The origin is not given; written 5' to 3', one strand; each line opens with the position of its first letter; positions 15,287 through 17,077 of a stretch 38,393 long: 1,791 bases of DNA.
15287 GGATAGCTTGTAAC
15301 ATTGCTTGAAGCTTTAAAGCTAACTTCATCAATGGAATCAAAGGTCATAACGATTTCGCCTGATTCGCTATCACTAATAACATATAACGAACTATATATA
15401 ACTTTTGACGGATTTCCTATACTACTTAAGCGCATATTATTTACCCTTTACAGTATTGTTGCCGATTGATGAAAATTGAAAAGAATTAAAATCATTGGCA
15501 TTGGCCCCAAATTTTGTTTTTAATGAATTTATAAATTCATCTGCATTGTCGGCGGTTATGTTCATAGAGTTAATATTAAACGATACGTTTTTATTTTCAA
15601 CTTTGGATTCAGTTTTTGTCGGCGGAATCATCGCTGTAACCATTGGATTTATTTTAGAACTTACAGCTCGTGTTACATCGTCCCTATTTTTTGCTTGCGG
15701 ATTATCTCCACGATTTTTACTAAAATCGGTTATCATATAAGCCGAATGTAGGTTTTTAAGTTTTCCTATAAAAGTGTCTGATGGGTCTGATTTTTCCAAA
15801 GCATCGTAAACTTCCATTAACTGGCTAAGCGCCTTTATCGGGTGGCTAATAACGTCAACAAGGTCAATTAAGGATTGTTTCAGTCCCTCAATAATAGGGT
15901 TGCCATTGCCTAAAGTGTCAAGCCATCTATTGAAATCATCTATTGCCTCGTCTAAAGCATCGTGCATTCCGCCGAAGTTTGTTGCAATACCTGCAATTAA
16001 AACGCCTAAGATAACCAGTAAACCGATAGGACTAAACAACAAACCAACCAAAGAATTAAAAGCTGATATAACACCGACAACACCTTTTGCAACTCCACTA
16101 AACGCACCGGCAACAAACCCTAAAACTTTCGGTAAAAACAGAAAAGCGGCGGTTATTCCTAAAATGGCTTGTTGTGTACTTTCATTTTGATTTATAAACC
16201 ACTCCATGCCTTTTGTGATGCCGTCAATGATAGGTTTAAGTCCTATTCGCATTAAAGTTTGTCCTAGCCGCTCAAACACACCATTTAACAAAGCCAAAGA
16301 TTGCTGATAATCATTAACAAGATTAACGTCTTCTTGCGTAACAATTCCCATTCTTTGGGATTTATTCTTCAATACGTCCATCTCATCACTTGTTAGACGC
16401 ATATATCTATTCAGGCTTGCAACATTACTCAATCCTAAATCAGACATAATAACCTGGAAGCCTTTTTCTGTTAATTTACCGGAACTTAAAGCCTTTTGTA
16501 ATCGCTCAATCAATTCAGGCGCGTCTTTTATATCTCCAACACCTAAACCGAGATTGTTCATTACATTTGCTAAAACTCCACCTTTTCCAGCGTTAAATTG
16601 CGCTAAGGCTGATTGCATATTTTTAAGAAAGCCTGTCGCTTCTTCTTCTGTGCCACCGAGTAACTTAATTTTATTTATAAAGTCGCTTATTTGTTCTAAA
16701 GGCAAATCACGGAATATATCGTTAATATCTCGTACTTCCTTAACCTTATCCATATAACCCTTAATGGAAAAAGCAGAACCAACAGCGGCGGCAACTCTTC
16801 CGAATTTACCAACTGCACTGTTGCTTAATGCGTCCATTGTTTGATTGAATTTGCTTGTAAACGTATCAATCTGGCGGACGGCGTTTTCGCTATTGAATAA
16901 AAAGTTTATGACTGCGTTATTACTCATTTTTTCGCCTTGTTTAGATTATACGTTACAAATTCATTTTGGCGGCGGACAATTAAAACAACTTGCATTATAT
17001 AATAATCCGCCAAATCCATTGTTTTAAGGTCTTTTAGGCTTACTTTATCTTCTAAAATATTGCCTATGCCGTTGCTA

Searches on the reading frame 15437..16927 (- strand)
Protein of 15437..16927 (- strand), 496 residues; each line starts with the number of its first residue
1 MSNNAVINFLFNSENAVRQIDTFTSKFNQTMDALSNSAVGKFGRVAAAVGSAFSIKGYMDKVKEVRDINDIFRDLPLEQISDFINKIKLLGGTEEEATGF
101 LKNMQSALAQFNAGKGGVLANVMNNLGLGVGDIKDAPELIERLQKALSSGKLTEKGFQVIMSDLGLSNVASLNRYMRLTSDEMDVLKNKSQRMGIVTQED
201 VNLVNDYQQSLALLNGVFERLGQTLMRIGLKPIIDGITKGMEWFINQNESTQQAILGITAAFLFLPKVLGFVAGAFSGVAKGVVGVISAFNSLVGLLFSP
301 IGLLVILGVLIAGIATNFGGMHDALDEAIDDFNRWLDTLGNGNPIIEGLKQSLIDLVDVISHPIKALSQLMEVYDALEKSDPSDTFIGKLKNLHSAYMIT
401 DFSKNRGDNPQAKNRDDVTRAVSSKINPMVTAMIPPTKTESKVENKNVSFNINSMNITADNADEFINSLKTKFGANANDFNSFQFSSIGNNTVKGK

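Call 46: search_protein_families(library=phrogs, proteins=[window:15437-16927:-], max_evalue=0.00001)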
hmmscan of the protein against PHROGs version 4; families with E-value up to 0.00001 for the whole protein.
window:15437-16927:- (496 aa): 7 families
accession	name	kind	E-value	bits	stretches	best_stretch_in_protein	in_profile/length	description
phrog_8125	-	tail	1.3e-15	58.4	1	26-438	60-419/578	tail length tape measure protein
phrog_9388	-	unknown function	2e-11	44.4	1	21-317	15-310/615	-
phrog_9570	-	tail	4e-09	36.9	1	18-249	44-288/689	tail length tape measure protein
phrog_12278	-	tail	1e-07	32.6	1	34-380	40-353/448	tail fiber protein/ lysozyme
phrog_28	-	tail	2.2e-07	30.8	1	87-312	431-667/1228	tail length tape measure protein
phrog_2013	-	tail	2.3e-06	27.6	1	14-287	40-310/657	lytic tail protein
phrog_2276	-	tail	4.6e-06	26.6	1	80-379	121-421/673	tail length tape measure protein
